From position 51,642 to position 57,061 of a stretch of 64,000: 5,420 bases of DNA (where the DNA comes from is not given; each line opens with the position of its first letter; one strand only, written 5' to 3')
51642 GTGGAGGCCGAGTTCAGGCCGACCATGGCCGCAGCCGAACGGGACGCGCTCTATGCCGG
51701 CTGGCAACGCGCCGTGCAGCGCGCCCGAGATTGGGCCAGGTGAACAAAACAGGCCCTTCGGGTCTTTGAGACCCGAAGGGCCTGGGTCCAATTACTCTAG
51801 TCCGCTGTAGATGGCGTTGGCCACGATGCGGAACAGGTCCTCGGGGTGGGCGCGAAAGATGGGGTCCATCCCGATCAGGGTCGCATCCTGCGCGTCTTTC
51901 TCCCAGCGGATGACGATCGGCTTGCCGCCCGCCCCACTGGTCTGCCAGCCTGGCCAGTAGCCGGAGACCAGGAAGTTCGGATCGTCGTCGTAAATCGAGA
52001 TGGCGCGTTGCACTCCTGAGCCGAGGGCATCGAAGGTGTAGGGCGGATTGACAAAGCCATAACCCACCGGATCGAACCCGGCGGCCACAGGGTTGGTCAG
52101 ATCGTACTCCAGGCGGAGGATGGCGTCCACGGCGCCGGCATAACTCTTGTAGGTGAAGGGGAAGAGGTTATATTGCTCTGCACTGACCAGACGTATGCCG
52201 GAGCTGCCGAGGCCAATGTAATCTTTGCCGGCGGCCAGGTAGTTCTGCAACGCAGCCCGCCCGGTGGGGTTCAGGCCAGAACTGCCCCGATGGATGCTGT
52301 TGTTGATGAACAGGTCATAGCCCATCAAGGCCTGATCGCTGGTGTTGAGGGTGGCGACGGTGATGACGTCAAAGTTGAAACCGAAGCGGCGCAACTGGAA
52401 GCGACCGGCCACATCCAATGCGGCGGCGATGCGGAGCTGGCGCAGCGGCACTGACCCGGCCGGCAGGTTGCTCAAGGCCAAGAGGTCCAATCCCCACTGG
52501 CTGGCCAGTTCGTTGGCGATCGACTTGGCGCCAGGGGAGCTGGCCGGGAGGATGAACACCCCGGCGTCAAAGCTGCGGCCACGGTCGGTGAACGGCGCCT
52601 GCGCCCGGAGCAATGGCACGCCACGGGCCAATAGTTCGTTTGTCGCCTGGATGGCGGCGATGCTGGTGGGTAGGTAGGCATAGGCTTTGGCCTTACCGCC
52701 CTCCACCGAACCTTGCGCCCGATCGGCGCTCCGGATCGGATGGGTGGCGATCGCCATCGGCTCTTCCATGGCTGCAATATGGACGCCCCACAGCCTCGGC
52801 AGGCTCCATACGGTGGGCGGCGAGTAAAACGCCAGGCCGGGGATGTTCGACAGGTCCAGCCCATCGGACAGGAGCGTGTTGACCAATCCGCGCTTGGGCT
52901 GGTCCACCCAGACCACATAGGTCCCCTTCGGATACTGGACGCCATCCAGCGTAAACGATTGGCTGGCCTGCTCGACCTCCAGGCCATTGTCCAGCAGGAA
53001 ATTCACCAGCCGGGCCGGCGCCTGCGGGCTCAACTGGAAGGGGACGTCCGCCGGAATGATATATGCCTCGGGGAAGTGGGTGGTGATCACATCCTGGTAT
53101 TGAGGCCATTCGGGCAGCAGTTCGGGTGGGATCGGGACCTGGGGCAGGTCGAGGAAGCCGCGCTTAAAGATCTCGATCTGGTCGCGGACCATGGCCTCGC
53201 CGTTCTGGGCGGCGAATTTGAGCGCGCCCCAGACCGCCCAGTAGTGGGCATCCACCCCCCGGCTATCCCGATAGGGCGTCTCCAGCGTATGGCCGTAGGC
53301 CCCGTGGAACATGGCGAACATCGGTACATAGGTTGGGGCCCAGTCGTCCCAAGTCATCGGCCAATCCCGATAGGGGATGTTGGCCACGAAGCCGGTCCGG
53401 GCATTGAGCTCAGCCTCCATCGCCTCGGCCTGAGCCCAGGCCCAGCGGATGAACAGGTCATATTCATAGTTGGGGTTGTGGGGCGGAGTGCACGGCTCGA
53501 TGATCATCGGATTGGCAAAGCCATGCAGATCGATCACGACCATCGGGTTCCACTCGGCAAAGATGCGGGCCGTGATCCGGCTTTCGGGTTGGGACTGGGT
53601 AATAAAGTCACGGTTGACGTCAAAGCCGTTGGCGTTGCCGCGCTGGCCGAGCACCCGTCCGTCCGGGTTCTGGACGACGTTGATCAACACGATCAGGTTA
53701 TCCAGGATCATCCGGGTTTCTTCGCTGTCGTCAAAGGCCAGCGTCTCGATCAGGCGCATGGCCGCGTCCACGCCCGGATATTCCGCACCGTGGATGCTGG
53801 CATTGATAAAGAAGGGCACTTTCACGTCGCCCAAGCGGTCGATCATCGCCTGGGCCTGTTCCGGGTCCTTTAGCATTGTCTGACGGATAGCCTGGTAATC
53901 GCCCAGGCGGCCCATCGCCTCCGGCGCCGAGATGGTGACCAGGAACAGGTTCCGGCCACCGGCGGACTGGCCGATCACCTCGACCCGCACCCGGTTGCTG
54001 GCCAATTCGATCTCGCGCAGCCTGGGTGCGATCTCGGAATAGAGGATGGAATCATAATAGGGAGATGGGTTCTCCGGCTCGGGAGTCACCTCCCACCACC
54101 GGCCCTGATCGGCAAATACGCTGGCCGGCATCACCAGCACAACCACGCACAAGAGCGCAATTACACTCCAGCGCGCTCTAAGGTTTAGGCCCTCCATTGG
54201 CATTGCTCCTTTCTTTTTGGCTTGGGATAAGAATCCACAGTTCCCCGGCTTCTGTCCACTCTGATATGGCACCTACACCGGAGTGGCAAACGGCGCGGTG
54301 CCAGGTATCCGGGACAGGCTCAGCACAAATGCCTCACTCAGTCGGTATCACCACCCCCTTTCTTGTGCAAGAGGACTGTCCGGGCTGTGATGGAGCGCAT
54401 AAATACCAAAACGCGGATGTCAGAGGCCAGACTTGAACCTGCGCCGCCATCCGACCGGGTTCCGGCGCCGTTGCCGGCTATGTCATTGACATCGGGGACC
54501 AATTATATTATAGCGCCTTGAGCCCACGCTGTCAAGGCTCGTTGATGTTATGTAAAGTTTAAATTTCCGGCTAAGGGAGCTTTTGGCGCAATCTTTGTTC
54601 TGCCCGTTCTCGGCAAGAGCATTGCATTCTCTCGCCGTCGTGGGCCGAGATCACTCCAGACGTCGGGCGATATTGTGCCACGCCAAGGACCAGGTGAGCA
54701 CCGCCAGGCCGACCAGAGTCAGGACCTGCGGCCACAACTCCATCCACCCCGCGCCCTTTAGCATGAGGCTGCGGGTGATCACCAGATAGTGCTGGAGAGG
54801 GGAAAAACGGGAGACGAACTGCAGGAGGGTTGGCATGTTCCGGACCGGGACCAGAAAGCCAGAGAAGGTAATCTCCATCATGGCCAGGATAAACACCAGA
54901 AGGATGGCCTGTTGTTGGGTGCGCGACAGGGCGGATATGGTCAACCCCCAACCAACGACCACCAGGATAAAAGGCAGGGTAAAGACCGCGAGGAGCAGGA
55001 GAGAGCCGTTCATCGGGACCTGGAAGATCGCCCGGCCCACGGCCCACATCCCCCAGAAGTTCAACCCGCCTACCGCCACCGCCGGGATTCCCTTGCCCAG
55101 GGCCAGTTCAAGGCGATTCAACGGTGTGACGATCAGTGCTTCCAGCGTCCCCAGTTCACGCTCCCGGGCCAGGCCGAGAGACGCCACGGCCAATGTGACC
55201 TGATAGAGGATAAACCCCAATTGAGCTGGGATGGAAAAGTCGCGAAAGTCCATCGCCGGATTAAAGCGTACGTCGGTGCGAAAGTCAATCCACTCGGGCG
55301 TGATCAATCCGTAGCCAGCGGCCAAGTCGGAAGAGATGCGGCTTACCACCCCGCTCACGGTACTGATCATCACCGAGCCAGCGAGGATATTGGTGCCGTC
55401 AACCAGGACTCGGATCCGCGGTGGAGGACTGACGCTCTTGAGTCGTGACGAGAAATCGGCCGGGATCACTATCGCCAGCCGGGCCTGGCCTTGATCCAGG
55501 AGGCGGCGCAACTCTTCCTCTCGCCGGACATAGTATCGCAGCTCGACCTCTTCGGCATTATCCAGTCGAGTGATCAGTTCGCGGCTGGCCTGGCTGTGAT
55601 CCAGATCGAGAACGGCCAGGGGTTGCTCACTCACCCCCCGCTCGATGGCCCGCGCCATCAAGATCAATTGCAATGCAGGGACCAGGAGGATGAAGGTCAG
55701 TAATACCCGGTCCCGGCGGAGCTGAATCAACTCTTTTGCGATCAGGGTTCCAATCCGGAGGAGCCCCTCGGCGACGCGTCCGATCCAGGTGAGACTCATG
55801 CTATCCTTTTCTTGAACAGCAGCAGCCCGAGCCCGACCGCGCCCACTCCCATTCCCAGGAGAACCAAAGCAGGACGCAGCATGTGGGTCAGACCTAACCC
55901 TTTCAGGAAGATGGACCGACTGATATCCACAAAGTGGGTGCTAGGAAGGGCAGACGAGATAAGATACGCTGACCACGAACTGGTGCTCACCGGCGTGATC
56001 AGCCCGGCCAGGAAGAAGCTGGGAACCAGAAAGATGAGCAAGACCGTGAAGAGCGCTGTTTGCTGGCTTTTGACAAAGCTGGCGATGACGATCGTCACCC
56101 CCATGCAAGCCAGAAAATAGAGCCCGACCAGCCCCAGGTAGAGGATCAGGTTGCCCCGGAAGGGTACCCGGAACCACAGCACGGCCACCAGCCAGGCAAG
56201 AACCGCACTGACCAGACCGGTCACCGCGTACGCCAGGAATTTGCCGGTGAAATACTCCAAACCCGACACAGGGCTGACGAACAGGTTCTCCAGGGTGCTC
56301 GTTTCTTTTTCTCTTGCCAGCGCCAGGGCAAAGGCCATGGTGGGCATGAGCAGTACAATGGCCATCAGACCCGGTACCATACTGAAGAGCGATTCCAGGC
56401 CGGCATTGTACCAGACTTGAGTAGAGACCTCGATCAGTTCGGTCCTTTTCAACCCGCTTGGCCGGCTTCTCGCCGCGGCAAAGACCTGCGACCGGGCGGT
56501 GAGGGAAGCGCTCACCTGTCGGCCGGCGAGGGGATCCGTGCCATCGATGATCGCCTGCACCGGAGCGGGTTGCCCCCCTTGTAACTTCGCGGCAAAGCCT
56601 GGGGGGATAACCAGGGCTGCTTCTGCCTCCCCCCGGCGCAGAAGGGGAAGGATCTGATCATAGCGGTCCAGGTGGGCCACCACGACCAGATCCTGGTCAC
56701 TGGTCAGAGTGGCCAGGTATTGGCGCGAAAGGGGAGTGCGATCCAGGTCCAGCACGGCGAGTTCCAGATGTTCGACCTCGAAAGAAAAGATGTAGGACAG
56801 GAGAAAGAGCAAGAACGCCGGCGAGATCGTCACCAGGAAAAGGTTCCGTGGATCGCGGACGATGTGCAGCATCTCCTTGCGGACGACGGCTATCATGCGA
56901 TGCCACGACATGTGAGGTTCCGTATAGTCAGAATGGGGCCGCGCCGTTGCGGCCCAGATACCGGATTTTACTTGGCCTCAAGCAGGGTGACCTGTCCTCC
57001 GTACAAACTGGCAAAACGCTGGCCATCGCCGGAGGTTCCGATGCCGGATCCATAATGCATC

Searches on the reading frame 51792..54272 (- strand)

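Call 66: search_protein_families(library=pfam, proteins=[window:51792-54272:-], max_evalue=0.00001)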
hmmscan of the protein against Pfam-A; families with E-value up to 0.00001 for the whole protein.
window:51792-54272:- (826 aa): 1 family
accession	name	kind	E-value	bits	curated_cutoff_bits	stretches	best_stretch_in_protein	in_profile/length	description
PF00246.29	Peptidase_M14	-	2e-16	60.9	21.6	1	91-226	12-136/286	Zinc carboxypeptidase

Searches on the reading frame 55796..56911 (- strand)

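Call 66: search_protein_families(library=pfam, proteins=[window:55796-56911:-], max_evalue=0.00001)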
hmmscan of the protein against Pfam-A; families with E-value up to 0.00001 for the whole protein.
window:55796-56911:- (371 aa): 4 families
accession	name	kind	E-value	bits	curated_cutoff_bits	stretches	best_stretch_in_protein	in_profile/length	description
PF12698.13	ABC2_membrane_3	-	8.9e-48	163.6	31.6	1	24-364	4-347/347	ABC-2 family transporter protein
PF01061.29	ABC2_membrane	-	5.2e-18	65.8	26.9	1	165-336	37-211/211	ABC-2 type transporter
PF12679.13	ABC2_membrane_2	-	5.3e-12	46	27.2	1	8-369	2-281/283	ABC-2 family transporter protein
PF12730.13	ABC2_membrane_4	-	6.2e-06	26.7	27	1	181-294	55-173/179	ABC-2 family transporter protein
